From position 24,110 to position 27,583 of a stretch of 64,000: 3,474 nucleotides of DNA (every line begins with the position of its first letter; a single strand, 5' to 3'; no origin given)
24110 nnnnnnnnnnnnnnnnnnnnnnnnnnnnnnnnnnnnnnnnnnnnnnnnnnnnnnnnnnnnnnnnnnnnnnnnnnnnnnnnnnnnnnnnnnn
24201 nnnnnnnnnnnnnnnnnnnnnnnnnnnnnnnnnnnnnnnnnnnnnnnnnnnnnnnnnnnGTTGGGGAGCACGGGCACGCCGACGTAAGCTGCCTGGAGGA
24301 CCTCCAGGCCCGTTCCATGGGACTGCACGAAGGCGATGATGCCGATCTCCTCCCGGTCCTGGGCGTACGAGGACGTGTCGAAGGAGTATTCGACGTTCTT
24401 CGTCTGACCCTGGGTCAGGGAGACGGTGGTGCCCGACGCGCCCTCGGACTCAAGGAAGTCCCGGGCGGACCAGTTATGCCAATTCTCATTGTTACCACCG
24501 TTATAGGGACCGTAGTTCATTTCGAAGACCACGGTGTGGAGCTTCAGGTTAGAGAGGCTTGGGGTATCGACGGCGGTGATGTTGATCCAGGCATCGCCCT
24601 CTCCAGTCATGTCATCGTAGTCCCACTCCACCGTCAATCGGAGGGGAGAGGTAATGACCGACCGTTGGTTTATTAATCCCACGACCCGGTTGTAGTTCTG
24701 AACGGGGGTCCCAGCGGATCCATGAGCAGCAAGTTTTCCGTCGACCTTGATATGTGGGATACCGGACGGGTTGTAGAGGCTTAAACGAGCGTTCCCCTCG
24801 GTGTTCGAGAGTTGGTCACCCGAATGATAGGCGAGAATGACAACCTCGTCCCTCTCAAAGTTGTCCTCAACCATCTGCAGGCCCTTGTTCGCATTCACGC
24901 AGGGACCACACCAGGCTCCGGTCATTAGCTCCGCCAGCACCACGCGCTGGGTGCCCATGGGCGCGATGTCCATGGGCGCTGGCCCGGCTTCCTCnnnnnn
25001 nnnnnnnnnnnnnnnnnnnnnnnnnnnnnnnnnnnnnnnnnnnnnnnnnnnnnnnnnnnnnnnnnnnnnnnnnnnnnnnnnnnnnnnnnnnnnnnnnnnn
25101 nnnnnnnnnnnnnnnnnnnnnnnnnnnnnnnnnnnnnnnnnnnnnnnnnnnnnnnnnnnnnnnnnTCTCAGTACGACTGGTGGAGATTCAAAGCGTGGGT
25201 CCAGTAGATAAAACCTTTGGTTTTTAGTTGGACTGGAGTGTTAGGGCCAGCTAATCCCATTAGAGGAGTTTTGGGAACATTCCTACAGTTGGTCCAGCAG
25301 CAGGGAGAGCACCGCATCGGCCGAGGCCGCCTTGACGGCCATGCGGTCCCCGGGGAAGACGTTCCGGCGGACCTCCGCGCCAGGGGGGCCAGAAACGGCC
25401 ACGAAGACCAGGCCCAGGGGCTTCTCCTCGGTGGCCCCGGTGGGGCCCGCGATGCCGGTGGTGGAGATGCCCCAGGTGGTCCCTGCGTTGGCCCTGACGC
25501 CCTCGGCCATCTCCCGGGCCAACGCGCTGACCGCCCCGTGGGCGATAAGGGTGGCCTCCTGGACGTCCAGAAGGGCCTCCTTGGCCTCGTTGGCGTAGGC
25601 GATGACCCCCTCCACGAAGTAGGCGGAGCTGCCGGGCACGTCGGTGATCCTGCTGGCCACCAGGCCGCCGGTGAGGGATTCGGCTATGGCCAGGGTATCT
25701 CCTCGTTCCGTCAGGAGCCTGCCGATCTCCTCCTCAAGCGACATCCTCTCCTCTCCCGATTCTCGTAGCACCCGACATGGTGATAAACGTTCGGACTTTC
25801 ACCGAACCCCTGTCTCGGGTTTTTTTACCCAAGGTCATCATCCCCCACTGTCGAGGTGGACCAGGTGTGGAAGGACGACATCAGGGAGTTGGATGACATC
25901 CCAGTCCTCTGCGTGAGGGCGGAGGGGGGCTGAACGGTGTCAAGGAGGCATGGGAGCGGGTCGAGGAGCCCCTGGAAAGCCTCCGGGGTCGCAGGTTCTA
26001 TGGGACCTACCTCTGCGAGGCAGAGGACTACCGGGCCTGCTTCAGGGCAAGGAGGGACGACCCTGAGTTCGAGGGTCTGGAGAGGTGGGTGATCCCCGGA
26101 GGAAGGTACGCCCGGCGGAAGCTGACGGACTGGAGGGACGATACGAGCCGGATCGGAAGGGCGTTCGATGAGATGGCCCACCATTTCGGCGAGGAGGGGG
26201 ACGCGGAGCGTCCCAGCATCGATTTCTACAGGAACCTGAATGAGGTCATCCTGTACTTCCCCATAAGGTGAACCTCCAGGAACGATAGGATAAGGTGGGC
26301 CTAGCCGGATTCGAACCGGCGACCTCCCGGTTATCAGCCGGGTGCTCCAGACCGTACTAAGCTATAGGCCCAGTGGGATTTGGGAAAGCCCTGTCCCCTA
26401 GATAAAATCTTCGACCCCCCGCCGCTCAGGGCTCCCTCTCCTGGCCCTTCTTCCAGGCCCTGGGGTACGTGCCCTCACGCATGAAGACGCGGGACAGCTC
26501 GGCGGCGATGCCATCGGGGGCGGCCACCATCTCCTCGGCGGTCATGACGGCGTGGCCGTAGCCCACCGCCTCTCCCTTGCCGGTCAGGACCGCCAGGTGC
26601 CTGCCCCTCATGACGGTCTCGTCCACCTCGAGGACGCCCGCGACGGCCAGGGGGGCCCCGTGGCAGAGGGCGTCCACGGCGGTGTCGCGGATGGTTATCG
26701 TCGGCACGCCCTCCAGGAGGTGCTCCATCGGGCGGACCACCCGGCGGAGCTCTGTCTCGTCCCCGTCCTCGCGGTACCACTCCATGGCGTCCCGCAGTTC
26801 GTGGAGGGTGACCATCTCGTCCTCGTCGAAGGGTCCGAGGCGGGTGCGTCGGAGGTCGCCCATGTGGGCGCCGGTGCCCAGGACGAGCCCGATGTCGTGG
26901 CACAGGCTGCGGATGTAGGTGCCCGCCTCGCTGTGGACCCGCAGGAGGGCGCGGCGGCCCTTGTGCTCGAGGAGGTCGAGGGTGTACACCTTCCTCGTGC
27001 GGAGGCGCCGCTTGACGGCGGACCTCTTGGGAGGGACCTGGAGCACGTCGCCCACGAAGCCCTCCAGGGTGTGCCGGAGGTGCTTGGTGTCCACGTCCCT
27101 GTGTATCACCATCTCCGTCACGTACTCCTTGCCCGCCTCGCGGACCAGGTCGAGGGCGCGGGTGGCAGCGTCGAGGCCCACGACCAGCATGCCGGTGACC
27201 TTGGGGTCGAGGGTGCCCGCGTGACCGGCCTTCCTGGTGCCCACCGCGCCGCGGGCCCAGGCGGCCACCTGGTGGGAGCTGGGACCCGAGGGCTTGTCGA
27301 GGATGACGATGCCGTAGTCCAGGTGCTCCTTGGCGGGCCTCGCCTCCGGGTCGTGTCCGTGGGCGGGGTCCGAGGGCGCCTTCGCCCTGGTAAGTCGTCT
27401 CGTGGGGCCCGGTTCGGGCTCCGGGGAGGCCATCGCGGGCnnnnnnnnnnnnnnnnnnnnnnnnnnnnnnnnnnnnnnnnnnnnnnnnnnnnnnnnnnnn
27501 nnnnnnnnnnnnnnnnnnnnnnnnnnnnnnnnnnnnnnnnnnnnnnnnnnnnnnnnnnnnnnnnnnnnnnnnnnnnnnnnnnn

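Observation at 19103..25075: Two tandem paralogous adhesin-like giants carrying an extracellular N-terminal thioredoxin domain (CPPC and canonical WCGPC)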

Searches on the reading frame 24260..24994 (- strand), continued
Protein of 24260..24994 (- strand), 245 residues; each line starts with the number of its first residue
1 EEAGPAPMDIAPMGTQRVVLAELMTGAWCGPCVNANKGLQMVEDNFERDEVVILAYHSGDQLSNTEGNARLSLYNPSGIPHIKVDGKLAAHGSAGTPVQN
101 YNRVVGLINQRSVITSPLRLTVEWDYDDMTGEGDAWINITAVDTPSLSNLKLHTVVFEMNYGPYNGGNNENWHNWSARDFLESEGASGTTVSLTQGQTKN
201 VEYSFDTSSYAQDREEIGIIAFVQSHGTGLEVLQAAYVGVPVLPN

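Call 47: find_homologous_proteins(query=A3, max_evalue=1e-10)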
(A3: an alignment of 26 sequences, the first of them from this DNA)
Query A3 (26 sequences) (237 aa, profile of the alignment): 117 proteins with E <= 1e-10 among 4317 candidates.
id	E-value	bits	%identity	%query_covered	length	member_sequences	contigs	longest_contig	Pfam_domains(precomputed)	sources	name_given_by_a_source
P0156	5.3e-60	221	32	91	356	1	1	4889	PF11551.15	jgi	jgi:hypothetical protein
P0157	1.1e-59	220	28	97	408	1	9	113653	PF11551.15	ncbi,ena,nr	ncbi:MAG: Omp28-related outer membrane protein [Candidatus Marinimicrobia bacterium]|nr:Omp28-relate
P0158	3.3e-59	218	32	95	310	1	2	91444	-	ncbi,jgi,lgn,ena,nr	ncbi:MAG: Omp28-related outer membrane protein [Bacteroidales bacterium]|nr:Omp28-related outer memb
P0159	1.1e-58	217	29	94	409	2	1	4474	PF11551.15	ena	-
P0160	2.2e-58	216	26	95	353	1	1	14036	PF11551.15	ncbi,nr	ncbi:MAG: Omp28-related outer membrane protein, partial [Candidatus Cloacimonetes bacterium]|nr:Omp2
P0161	7.6e-57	211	26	91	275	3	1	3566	PF11551.15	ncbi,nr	ncbi:MAG TPA: Omp28-related outer membrane protein, partial [Bacteroidales bacterium]|nr:Omp28-relat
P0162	8.2e-57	210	28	97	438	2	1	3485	PF22073.3,PF11551.15,PF13860.13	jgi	jgi:hypothetical protein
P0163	1.3e-56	210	30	92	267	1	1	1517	PF11551.15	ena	-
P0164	1.4e-56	210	29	93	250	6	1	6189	PF11551.15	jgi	jgi:glutaredoxin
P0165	1.8e-56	209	27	97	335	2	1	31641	PF11551.15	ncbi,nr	ncbi:MAG: Omp28-related outer membrane protein, partial [Bacteroidales bacterium]|nr:Omp28-related o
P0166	6.0e-56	208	27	95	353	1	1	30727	PF18962.8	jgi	-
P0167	7.2e-56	207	30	94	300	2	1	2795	-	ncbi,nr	ncbi:MAG: hypothetical protein K8R53_06575 [Bacteroidales bacterium]|nr:hypothetical protein [Bacter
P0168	8.8e-56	207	29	90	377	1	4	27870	PF00404.25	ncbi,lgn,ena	-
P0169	1.3e-55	207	31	88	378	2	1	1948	PF00404.25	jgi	-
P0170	1.4e-55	206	27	97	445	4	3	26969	PF11551.15,PF18962.8,PF13860.13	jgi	jgi:hypothetical protein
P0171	2.0e-55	206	25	92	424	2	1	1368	PF11551.15,PF00801.27,PF18962.8,PF18911.7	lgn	-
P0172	2.3e-55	206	30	91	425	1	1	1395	PF11551.15,PF13585.13,PF18962.8,PF13860.13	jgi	jgi:thiol-disulfide isomerase/thioredoxin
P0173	4.2e-55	205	28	96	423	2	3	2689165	PF22073.3,PF11551.15,PF18962.8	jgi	jgi:hypothetical protein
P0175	6.0e-54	201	28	95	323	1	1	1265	PF11551.15,PF00801.27,PF18911.7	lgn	-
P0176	1.4e-53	200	33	44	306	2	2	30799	PF11551.15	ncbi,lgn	-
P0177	1.4e-53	200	30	96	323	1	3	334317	PF11551.15,PF00801.27,PF18911.7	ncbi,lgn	-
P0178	2.1e-53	199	26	88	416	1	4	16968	PF11551.15,PF00801.27,PF18962.8,PF18911.7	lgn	-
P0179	2.6e-53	199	26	94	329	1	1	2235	PF11551.15,PF18962.8,PF13860.13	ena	-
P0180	2.7e-53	199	25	94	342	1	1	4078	PF11551.15,PF18962.8,PF13860.13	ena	-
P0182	2.8e-53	199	25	94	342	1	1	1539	PF11551.15,PF18962.8,PF13860.13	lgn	-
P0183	3.0e-53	199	25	94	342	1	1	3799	PF11551.15,PF18962.8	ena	-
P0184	3.1e-53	199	25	94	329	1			PF11551.15,PF18962.8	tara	tara:strand:+ start:2598 stop:3587 length:990 start_codon:yes stop_codon:yes gene_type:complete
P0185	3.1e-53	199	25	94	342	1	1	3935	PF11551.15,PF18962.8,PF13860.13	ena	-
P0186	3.5e-53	199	25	94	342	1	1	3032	PF11551.15,PF18962.8,PF13860.13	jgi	-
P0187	3.5e-53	199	25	94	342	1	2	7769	PF11551.15,PF18962.8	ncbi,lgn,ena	-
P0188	4.7e-53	198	25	94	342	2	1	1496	PF11551.15,PF18962.8,PF13860.13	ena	-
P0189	5.6e-53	198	25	94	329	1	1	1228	PF11551.15,PF18962.8,PF13860.13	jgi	-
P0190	7.7e-53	197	25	94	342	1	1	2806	PF11551.15,PF18962.8,PF13860.13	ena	-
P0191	8.3e-53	197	26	96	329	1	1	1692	PF11551.15,PF18962.8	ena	-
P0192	9.0e-53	197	28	93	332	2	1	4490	PF11551.15,PF18962.8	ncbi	-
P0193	1.0e-52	197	25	94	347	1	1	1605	PF11551.15,PF18962.8,PF13860.13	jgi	-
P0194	1.3e-52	197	25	94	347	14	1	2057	PF11551.15,PF18962.8,PF13860.13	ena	-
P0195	1.4e-52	197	26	93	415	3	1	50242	PF11551.15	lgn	-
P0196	1.6e-52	196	25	94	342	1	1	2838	PF11551.15,PF18962.8,PF13860.13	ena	-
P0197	1.6e-52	196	25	94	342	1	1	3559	PF11551.15,PF18962.8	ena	-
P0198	1.8e-52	196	25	94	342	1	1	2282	PF11551.15,PF18962.8,PF13860.13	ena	-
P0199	2.0e-52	196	27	97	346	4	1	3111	PF11551.15,PF18962.8,PF13860.13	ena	-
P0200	2.4e-52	196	25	95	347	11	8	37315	PF11551.15,PF18962.8,PF13860.13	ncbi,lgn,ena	-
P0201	2.6e-52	196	25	96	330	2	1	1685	PF11551.15,PF18962.8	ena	-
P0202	2.8e-52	196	25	94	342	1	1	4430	PF11551.15,PF18962.8,PF13860.13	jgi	jgi:hypothetical protein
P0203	3.2e-52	195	28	96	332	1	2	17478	PF11551.15,PF18962.8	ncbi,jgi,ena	-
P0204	3.6e-52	195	28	93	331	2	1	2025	PF11551.15,PF18962.8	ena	-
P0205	4.1e-52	195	28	97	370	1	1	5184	PF11551.15,PF00801.27,PF18911.7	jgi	-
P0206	5.0e-52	195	24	94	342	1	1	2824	PF11551.15,PF18962.8,PF13860.13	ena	-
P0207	5.3e-52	195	26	95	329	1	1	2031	PF11551.15,PF18962.8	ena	-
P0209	1.2e-51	194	29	96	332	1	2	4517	PF11551.15,PF18962.8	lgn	-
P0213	5.8e-51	191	28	94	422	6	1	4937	PF11551.15,PF18962.8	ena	-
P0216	1.6e-50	190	28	93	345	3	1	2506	PF11551.15,PF18962.8,PF13860.13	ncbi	-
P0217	2.3e-50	189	26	88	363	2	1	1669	PF11551.15,PF00801.27,PF18911.7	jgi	-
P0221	2.4e-49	186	22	93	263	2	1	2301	PF11551.15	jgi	jgi:hypothetical protein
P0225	1.1e-48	184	27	94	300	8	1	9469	PF11551.15,PF18962.8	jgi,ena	-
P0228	7.1e-47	178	28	94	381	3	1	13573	PF11551.15,PF18962.8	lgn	-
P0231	6.3e-46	175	24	95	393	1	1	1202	PF11551.15,PF18962.8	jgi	jgi:hypothetical protein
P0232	2.9e-45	173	27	94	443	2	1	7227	PF11551.15,PF18962.8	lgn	-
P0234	8.4e-45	171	35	34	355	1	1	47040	PF11551.15,PF18962.8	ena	-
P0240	6.3e-43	165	29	97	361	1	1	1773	PF11551.15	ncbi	ncbi:MAG: Omp28-related outer membrane protein, partial [Blastocatellia bacterium]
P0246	6.8e-41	158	28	78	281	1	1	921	PF11551.15,PF18962.8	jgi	jgi:hypothetical protein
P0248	6.9e-40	155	28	80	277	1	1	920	PF11551.15,PF18962.8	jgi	jgi:hypothetical protein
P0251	3.2e-37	146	24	75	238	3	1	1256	PF11551.15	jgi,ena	-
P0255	1.5e-35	141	27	78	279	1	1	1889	PF11551.15,PF18962.8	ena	-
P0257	2.8e-34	137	33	38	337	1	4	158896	PF11551.15,PF18962.8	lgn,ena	-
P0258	3.2e-34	136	32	30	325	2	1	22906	PF11551.15,PF08308.18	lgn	-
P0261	7.4e-31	125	30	33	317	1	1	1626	PF11551.15,PF08308.18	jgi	-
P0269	4.1e-23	100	24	90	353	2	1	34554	PF11551.15,PF18962.8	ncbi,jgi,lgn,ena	-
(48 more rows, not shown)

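Call 64: find_encoding_contigs(protein=P0002, flank=5000, max_places=3)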
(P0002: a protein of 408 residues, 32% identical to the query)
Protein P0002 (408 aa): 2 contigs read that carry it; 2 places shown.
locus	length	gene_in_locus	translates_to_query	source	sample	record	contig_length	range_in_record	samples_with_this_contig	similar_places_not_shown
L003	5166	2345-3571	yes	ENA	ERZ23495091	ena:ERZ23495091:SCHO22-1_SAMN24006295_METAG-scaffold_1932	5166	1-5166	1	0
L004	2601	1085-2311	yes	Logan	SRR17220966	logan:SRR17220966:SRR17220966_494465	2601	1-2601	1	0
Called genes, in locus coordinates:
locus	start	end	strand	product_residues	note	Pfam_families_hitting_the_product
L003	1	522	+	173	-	?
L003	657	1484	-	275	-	PF01925:TauE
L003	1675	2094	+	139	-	-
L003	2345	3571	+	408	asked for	PF06764:DUF1223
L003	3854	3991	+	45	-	-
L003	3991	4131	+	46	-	-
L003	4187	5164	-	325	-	?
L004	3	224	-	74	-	?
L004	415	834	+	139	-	-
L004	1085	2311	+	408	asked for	PF06764:DUF1223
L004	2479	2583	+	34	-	-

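Call 80: find_encoding_contigs(protein=P0157, flank=5000, max_places=2)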
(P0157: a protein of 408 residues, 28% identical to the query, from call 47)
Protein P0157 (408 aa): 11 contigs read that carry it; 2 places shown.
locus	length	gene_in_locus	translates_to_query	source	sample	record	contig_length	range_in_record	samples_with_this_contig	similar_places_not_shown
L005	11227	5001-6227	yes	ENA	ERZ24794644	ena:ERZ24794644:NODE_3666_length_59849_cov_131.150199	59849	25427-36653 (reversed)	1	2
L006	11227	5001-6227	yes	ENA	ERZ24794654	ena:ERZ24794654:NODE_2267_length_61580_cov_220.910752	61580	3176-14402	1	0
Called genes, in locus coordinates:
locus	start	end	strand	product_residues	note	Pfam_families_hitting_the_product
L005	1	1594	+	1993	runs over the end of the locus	PF08126:Propeptide_C25, PF01364:Peptidase_C25, PF22544:HYDIN_VesB_CFA65-like_Ig (faint), PF19190:BACON_2 (weak), PF13860:FlgD_ig, PF18962:Por_Secre_tail (weak)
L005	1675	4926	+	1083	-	PF04371:PAD_porph, PF13860:FlgD_ig (faint), PF18962:Por_Secre_tail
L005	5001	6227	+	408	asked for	PF11551:Omp28 (weak)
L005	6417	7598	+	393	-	PF13620:CarboxypepD_reg (weak), PF00801:PKD, PF18911:PKD_4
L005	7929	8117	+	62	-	-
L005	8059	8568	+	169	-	-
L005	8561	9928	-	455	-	PF00512:HisKA, PF02518:HATPase_c, PF14501:HATPase_c_5 (weak)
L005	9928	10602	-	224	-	PF00072:Response_reg, PF00486:Trans_reg_C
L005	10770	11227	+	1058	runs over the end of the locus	PF14522:Cytochrome_C7 (faint), PF13620:CarboxypepD_reg (weak), PF00801:PKD, PF18911:PKD_4, PF00801:PKD, PF18911:PKD_4, PF13860:FlgD_ig (weak), PF18962:Por_Secre_tail, +1 more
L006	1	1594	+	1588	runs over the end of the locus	?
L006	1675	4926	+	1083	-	PF04371:PAD_porph, PF13860:FlgD_ig (faint), PF18962:Por_Secre_tail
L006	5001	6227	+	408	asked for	PF11551:Omp28 (weak)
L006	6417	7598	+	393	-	PF13620:CarboxypepD_reg (weak), PF00801:PKD, PF18911:PKD_4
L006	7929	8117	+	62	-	-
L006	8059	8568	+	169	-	-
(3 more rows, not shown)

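Call 81: find_encoding_contigs(protein=P0158, flank=5000, max_places=2)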
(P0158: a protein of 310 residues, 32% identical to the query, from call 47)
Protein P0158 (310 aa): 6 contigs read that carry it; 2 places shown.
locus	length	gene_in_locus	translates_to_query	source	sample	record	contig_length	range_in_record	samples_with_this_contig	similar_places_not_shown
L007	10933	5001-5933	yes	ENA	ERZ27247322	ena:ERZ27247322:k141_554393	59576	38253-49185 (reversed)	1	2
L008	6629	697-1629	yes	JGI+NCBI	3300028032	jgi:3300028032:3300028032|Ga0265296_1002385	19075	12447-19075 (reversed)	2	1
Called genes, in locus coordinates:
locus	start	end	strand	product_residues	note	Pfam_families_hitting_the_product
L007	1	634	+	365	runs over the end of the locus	PF01988:VIT1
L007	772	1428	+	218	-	PF03807:F420_oxidored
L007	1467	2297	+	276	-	PF05050:Methyltransf_21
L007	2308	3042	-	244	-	PF18962:Por_Secre_tail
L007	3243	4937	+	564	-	PF18962:Por_Secre_tail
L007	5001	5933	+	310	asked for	-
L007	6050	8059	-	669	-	PF17391:Urocanase_N, PF01175:Urocanase, PF17392:Urocanase_C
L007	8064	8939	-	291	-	-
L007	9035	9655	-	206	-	PF04542:Sigma70_r2, PF08281:Sigma70_r4_2, PF04545:Sigma70_r4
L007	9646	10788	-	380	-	PF13506:Glyco_transf_21, PF00535:Glycos_transf_2, PF13641:Glyco_tranf_2_3, PF13632:Glyco_trans_2_3 (weak)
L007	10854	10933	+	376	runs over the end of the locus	PF01702:TGT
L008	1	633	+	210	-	PF18962:Por_Secre_tail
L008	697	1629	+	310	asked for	-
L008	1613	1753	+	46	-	-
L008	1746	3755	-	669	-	PF17391:Urocanase_N, PF01175:Urocanase, PF17392:Urocanase_C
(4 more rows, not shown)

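Call 82: find_encoding_contigs(protein=P0177, flank=5000, max_places=2)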
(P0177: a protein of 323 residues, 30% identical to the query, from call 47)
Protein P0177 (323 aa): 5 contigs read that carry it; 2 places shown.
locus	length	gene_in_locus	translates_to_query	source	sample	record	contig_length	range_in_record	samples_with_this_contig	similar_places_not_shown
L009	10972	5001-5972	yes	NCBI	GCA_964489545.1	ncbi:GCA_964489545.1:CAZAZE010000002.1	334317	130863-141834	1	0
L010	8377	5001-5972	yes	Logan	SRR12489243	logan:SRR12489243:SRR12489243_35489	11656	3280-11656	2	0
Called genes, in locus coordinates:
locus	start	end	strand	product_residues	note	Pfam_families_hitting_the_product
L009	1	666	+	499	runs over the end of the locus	-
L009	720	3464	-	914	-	PF00317:Ribonuc_red_lgN, PF02867:Ribonuc_red_lgC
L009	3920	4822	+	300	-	PF00905:Transpeptidase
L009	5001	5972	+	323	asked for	PF11551:Omp28 (weak), PF18911:PKD_4, PF00801:PKD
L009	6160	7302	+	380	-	PF19408:PKD_6, PF18962:Por_Secre_tail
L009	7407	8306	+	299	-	PF00892:EamA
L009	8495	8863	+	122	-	PF05635:23S_rRNA_IVP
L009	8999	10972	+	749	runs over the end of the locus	PF01734:Patatin, PF19143:Omp85_2, PF01103:Omp85 (faint)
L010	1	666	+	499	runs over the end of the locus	-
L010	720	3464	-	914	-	PF00317:Ribonuc_red_lgN, PF02867:Ribonuc_red_lgC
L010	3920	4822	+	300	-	PF00905:Transpeptidase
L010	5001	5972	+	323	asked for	PF11551:Omp28 (weak), PF18911:PKD_4, PF00801:PKD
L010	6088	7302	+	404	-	PF19408:PKD_6, PF18962:Por_Secre_tail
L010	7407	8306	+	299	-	PF00892:EamA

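Call 83: find_related_loci(query=A2, collection=metagenome_contigs, flank=8000)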
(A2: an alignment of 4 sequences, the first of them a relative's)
Query A2 (903 aa) in metagenome_contigs; peptide patterns used: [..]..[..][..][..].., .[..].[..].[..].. (x = any residue, [..] = any of these).
569 stretches matched a pattern; 8 encode a relative of the query (tblastn E <= 1e-3); 8 distinct loci.
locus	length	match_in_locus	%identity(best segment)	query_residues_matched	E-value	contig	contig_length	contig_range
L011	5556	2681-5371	50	1-903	0e+0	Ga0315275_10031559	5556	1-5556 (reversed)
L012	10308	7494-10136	50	1-883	0e+0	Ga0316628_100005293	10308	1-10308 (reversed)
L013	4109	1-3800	51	1-903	0e+0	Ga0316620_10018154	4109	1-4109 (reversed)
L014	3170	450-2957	51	41-882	0e+0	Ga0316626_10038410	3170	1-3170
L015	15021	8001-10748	50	1-903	0e+0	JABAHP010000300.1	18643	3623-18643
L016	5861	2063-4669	50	1-882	0e+0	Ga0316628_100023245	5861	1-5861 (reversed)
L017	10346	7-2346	50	97-882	0e+0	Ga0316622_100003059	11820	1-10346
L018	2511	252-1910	46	1-625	2e-148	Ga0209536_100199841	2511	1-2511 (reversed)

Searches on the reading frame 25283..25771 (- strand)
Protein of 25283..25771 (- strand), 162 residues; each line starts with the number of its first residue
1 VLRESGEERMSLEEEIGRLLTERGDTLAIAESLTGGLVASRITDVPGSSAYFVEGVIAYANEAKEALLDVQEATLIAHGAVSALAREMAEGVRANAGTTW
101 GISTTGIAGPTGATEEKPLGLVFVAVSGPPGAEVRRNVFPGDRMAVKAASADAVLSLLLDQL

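Call 18: search_protein_families(library=pfam, proteins=[window:25283-25771:-], max_evalue=0.001)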
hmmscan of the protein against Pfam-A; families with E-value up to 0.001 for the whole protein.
window:25283-25771:- (162 aa): 1 family
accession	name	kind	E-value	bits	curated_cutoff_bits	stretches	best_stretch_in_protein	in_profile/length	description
PF02464.23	CinA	-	7.6e-54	182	23.5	1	11-161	3-154/155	Competence-damaged protein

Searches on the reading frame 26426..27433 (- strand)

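Call 18: search_protein_families(library=pfam, proteins=[window:26426-27433:-], max_evalue=0.001)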
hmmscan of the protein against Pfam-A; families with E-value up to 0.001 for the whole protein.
window:26426-27433:- (335 aa): 5 families
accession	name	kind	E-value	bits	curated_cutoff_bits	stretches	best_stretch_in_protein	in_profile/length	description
PF16198.10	TruB_C_2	-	2.1e-28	98.7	29.3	1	175-240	1-65/66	tRNA pseudouridylate synthase B C-terminal domain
PF01509.24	TruB_N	-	3.2e-23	83.2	27.3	1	63-174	3-149/149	TruB family pseudouridylate synthase (N terminal domain)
PF01472.26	PUA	-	8.7e-16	58.1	24.8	1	244-316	1-73/74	PUA domain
PF08068.17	DKCLD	-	4e-13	49.7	27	1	15-56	16-57/58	DKCLD (NUC011) domain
PF21238.2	Pus10_C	-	4.2e-06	26.9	27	1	98-179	120-203/232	Pus10, C-terminal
